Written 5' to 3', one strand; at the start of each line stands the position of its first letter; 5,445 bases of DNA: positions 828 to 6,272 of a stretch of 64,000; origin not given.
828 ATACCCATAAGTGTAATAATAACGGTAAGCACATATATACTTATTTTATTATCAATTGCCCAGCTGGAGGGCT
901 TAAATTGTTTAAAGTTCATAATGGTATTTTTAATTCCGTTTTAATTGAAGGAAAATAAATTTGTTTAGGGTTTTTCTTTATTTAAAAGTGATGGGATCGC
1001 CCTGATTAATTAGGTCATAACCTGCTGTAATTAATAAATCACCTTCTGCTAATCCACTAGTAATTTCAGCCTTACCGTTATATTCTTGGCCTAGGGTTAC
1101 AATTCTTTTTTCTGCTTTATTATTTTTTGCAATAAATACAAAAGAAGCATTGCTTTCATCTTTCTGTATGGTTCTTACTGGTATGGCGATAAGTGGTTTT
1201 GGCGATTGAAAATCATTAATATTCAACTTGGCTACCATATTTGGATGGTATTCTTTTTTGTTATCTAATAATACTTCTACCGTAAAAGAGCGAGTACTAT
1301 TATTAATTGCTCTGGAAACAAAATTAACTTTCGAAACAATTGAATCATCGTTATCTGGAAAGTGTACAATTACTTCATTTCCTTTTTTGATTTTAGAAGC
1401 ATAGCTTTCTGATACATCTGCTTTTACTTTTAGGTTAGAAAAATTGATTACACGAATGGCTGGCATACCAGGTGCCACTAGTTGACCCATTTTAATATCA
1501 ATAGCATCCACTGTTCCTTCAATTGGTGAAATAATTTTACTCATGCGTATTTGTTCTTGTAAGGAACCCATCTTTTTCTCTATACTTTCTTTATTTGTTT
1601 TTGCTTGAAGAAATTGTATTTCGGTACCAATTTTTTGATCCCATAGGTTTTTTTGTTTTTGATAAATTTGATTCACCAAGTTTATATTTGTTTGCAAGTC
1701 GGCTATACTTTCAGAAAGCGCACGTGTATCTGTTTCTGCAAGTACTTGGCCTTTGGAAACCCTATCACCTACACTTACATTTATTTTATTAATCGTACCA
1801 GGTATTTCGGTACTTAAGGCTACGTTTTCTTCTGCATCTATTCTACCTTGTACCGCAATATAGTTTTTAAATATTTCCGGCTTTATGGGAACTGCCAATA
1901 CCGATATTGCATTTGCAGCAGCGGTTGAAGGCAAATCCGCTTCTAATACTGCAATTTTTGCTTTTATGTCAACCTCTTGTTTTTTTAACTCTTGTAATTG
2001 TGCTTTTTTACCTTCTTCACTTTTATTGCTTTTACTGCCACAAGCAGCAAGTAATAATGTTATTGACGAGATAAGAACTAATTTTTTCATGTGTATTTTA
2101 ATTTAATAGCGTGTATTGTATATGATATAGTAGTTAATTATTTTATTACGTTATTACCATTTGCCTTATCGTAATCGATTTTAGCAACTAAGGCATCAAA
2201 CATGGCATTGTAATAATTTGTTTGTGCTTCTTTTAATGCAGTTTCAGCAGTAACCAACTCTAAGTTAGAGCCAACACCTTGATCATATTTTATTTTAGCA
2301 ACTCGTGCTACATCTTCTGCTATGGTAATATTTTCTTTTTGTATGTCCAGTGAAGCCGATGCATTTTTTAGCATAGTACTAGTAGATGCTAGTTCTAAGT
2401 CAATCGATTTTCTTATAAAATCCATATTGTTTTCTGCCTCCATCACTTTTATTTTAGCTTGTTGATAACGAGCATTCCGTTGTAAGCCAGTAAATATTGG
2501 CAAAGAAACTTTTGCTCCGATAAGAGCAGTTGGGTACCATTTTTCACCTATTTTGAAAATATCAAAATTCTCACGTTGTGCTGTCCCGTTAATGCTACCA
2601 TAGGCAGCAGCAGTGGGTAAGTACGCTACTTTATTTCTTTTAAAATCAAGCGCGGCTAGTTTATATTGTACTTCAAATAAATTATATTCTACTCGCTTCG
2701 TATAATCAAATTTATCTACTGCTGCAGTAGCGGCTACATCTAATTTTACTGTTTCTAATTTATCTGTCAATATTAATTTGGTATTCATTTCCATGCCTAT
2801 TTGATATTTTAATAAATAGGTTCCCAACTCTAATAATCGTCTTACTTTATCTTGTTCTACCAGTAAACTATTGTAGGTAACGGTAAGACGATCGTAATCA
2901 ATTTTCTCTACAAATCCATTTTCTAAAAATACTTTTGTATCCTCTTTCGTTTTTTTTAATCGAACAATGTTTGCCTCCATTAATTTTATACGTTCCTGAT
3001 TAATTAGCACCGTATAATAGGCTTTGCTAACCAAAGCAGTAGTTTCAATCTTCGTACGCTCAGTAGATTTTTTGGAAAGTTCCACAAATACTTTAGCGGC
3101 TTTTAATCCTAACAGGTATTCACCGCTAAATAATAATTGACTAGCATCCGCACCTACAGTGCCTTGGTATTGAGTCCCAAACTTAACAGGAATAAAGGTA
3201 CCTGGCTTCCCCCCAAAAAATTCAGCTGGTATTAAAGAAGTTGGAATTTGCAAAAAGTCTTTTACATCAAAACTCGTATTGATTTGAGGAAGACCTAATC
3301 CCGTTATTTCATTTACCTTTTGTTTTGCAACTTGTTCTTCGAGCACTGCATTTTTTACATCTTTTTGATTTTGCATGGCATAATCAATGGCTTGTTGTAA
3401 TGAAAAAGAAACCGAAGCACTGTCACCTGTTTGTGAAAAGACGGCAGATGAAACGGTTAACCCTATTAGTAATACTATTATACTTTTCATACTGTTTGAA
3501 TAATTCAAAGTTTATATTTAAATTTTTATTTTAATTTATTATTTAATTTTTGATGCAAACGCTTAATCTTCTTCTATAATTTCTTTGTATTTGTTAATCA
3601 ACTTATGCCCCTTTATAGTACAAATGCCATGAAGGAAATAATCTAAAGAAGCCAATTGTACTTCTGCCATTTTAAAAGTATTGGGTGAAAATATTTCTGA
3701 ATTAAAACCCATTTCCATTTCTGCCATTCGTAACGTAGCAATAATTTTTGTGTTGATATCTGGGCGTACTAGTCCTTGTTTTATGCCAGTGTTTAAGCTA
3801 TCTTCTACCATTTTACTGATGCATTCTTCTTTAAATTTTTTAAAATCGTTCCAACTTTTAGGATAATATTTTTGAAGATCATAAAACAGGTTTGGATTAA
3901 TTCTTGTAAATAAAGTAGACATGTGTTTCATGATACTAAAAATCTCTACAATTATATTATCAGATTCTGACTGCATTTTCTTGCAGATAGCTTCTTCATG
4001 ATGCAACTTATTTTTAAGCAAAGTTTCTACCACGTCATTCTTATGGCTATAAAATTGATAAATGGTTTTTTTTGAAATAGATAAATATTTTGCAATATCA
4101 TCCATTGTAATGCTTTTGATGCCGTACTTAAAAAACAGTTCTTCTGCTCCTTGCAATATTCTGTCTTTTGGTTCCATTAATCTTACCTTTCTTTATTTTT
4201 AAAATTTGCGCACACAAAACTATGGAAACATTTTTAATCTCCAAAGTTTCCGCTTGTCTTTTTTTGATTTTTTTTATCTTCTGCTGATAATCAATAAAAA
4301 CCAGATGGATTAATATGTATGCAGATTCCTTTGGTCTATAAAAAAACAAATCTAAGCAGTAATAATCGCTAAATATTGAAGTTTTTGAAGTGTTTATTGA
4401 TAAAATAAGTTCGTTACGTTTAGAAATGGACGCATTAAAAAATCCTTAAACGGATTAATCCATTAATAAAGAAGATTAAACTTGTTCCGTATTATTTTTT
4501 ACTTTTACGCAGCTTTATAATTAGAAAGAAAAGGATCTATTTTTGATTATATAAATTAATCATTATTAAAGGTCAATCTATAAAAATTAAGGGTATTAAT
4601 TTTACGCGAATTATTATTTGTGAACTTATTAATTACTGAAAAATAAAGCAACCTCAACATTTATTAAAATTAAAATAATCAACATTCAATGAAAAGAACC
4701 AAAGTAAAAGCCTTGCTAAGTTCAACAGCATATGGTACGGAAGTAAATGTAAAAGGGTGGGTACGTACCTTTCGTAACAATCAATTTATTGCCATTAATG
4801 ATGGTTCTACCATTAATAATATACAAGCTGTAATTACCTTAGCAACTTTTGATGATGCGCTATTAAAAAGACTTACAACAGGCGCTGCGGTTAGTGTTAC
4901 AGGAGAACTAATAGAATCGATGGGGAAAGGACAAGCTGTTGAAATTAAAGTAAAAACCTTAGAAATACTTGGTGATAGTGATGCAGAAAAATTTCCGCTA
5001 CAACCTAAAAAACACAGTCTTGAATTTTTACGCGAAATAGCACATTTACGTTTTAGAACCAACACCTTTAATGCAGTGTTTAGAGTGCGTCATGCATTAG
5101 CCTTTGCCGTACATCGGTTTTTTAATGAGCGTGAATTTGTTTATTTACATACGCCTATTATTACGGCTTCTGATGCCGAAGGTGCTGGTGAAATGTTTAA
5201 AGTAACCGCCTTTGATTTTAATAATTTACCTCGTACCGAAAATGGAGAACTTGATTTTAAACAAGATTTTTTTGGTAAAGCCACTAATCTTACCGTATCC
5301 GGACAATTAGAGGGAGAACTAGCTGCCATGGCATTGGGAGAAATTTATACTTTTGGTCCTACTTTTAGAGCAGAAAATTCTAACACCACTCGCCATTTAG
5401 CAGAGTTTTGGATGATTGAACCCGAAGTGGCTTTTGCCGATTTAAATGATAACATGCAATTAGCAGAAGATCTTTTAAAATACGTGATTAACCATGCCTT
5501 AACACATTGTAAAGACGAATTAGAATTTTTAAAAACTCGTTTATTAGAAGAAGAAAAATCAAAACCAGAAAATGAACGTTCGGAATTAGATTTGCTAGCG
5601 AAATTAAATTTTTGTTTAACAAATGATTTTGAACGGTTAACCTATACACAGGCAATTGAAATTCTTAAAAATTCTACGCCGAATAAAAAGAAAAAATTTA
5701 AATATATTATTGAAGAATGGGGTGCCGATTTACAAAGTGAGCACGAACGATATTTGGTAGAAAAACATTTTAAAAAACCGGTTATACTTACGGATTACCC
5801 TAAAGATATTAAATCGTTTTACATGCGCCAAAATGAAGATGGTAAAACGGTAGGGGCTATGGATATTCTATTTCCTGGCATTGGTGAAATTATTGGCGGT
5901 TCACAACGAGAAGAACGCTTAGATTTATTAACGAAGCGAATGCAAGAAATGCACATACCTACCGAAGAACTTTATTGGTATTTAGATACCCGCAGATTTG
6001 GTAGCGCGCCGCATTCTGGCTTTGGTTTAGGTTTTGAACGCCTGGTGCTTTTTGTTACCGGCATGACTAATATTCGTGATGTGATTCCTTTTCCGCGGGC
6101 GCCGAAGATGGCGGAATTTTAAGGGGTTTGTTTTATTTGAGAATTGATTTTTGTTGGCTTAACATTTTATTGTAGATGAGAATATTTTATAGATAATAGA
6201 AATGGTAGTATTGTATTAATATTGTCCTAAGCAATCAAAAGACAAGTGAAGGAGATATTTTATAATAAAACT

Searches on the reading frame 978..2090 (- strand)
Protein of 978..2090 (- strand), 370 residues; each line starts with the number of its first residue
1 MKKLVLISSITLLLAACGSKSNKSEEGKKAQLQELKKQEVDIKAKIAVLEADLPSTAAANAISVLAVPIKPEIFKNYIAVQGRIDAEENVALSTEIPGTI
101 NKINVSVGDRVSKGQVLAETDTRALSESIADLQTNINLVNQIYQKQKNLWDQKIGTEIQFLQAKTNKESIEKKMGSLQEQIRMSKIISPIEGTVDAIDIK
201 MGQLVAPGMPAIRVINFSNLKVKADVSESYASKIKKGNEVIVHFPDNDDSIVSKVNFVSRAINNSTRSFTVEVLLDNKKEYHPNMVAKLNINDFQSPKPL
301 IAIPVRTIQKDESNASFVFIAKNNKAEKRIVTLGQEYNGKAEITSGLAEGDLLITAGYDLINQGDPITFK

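Call 25: search_protein_families(library=pfam, proteins=[window:978-2090:-], max_evalue=0.0001)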
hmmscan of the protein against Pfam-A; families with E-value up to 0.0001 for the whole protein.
window:978-2090:- (370 aa): 4 families
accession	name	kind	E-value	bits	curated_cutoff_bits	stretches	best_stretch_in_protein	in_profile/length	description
PF16576.10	HlyD_D23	-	3.2e-24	85.8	30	1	76-287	4-214/214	Barrel-sandwich domain of CusB or HlyD membrane-fusion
PF13437.12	HlyD_3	-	3.8e-19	69.8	22.2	1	186-279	2-97/106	HlyD family secretion protein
PF13533.13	Biotin_lipoyl_2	-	7.8e-08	32.4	29.8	1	91-119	2-30/32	Biotin-lipoyl like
PF13375.12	RnfC_N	-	7.2e-05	23.2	25.6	0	98-126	39-66/101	RnfC Barrel sandwich hybrid domain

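Call 37: find_encoding_contigs(protein=window:978-2090:-, flank=10000, max_places=2)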
Protein window:978-2090:- (370 aa): 1 contig read that carries it; 1 place shown.
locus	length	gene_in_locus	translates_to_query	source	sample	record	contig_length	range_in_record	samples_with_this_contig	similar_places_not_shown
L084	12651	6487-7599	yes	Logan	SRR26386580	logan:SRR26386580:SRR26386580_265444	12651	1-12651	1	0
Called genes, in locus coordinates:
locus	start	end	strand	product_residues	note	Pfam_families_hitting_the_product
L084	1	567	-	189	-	?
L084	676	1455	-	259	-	PF09565:RE_NgoFVII (faint), PF13091:PLDc_2, PF00614:PLDc (weak)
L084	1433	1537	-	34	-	-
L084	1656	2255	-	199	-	PF13698:DUF4156 (faint), PF00829:Ribosomal_L21p (faint)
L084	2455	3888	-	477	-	PF01336:tRNA_anti-codon, PF00152:tRNA-synt_2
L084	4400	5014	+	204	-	PF00440:TetR_N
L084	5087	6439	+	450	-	PF02321:OEP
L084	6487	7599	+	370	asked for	PF25919:BSH_CusB (faint), PF25917:BSH_RND, PF25973:BSH_CzcB, PF25984:BSH_YknX (faint), PF25893:HH_CzcB, PF25954:Beta-barrel_RND_2 (weak), PF25967:RND-MFP_C, PF25989:YknX_C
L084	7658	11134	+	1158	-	PF00873:ACR_tran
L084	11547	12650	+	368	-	?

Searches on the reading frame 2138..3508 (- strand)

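Call 25: search_protein_families(library=pfam, proteins=[window:2138-3508:-], max_evalue=0.0001)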
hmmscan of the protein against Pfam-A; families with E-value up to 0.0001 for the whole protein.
window:2138-3508:- (456 aa): 1 family
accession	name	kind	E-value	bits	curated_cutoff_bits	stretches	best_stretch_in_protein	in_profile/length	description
PF02321.23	OEP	-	2.6e-35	122.4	22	2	282-446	22-182/187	Outer membrane efflux protein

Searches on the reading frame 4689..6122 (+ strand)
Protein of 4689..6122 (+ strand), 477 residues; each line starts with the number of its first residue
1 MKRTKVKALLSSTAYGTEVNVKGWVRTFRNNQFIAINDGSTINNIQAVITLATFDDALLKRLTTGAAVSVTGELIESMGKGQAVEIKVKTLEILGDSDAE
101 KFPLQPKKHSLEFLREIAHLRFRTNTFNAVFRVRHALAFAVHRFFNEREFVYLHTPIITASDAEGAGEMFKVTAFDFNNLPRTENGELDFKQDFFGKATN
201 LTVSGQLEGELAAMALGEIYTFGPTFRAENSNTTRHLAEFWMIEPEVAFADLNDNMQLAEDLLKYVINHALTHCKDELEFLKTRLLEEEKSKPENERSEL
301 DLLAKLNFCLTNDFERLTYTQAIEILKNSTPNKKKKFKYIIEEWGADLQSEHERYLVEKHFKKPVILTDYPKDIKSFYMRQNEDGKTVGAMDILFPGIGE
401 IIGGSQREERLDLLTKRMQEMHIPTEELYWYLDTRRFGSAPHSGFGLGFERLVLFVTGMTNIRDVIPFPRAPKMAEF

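Call 25: search_protein_families(library=pfam, proteins=[window:4689-6122:+], max_evalue=0.0001)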
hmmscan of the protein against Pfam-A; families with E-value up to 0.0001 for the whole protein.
window:4689-6122:+ (477 aa): 2 families
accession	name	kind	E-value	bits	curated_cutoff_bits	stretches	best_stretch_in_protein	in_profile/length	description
PF00152.25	tRNA-synt_2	-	2.3e-66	224.4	25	1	116-470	7-306/308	tRNA synthetases class II (D, K and N)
PF01336.31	tRNA_anti-codon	-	4.9e-09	36.4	27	1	19-94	1-75/75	OB-fold nucleic acid binding domain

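Call 43: find_homologous_proteins(query=window:4689-6122:+, max_evalue=1e-50)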
Query window:4689-6122:+ (477 aa): 8000 proteins with E <= 1e-50 among 8000 candidates; the best 120 are listed.
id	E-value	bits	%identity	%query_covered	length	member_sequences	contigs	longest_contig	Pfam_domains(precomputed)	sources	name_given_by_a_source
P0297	0.0e+0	1077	100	100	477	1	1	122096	PF01336.32,PF00152.26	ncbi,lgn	ncbi:MAG: asparagine--tRNA ligase [Bacteroidia bacterium]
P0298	0.0e+0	1021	93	100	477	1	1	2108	PF01336.32,PF00152.26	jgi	jgi:asparaginyl-tRNA synthetase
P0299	0.0e+0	1020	93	100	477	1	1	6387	PF01336.32,PF00152.26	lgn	-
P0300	0.0e+0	1018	93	100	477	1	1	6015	PF01336.32,PF00152.26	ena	-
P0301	0.0e+0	1017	93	100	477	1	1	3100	PF01336.32,PF00152.26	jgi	jgi:asparaginyl-tRNA synthetase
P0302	6.6e-289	976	90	100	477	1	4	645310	PF01336.32,PF00152.26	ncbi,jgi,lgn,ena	ncbi:MAG TPA: asparagine--tRNA ligase [Bacteroidia bacterium]|jgi:asparaginyl-tRNA synthetase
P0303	7.5e-289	976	89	100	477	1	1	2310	PF01336.32,PF00152.26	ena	-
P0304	6.3e-287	970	89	100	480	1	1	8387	PF01336.32,PF00152.26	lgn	-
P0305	7.8e-287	969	89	100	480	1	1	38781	PF01336.32,PF00152.26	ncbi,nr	ncbi:MAG: asparaginyl-tRNA synthetase [Bacteroidetes bacterium]|nr:asparaginyl-tRNA synthetase [Bact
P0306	1.3e-286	969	89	100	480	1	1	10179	PF01336.32,PF00152.26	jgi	jgi:asparaginyl-tRNA synthetase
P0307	1.7e-286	968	89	100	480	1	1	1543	PF01336.32,PF00152.26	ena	-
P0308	3.1e-286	967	89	100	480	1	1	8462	PF01336.32,PF00152.26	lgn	-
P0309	2.1e-285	965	88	100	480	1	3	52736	PF01336.32,PF00152.26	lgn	-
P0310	2.3e-285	965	88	100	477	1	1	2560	PF01336.32,PF00152.26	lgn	-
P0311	7.2e-285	963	88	100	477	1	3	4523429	PF01336.32,PF00152.26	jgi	jgi:asparaginyl-tRNA synthetase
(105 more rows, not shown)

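Call 45: find_encoding_contigs(protein=P0302, flank=10000, max_places=1)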
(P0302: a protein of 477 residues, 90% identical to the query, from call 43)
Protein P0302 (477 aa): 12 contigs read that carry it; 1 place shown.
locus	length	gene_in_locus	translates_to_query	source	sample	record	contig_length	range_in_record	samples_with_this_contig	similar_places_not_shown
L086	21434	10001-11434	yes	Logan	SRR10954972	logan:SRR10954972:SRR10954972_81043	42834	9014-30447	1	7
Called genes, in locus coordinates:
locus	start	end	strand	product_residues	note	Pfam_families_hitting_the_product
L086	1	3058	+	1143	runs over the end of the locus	PF22904:NOMO1-like_2nd (faint), PF13620:CarboxypepD_reg (weak), PF17210:SdrD_B (weak), PF18962:Por_Secre_tail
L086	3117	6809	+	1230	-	PF19081:Ig_7 (faint), PF13620:CarboxypepD_reg (faint), PF19406:PKD_5, PF19406:PKD_5, PF00801:PKD, PF18911:PKD_4, PF13573:SprB, PF18962:Por_Secre_tail, +2 more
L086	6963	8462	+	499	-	-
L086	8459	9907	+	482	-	PF07719:TPR_2 (faint), PF13176:TPR_7 (faint), PF10516:SHNi-TPR (faint), PF13181:TPR_8 (faint), PF13374:TPR_10 (faint), PF13424:TPR_12, PF00515:TPR_1 (weak), PF13424:TPR_12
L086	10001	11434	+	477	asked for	PF01336:tRNA_anti-codon, PF00152:tRNA-synt_2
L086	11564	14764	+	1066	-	PF07494:Reg_prop (faint), PF07495:Y_Y_Y, PF07228:SpoIIE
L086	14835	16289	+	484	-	PF00309:Sigma54_AID, PF04963:Sigma54_CBD, PF04552:Sigma54_DBD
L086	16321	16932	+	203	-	PF01569:PAP2 (weak)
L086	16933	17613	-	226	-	PF13568:OMP_b-brl_2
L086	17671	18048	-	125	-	PF00072:Response_reg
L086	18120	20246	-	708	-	PF05227:CHASE3, PF00512:HisKA, PF02518:HATPase_c, PF00072:Response_reg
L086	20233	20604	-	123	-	PF01627:Hpt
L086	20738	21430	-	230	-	PF00072:Response_reg, PF04397:LytTR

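Call 46: find_encoding_contigs(protein=P0311, flank=10000, max_places=1)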
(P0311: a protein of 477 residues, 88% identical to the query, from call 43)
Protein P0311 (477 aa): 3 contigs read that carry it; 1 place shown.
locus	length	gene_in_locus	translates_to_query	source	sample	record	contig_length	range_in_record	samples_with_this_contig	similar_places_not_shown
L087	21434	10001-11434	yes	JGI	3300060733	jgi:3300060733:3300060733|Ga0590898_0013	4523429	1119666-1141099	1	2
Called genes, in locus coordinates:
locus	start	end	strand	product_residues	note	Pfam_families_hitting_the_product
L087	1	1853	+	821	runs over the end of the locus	PF19081:Ig_7 (faint), PF17210:SdrD_B (faint), PF13573:SprB (weak), PF18911:PKD_4, PF13573:SprB (weak), PF18962:Por_Secre_tail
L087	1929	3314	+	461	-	-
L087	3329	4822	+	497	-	-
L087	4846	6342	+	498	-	-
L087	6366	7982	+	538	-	-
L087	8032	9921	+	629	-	PF13431:TPR_17 (faint), PF07719:TPR_2 (faint), PF13181:TPR_8 (faint), PF24885:TPR_NPHP3 (weak), PF13424:TPR_12, PF13424:TPR_12, PF00515:TPR_1 (weak), PF13424:TPR_12, +6 more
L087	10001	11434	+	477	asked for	PF01336:tRNA_anti-codon, PF00152:tRNA-synt_2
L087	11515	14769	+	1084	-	PF07494:Reg_prop (weak), PF20067:SSL_N (faint), PF07495:Y_Y_Y, PF07228:SpoIIE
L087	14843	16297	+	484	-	PF00309:Sigma54_AID, PF04963:Sigma54_CBD, PF04552:Sigma54_DBD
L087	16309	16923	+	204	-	-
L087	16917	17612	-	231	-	PF13568:OMP_b-brl_2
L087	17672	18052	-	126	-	PF00072:Response_reg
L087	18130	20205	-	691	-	PF05227:CHASE3, PF00512:HisKA, PF02518:HATPase_c, PF00072:Response_reg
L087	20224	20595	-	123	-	PF01627:Hpt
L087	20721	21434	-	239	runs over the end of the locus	PF00072:Response_reg, PF04397:LytTR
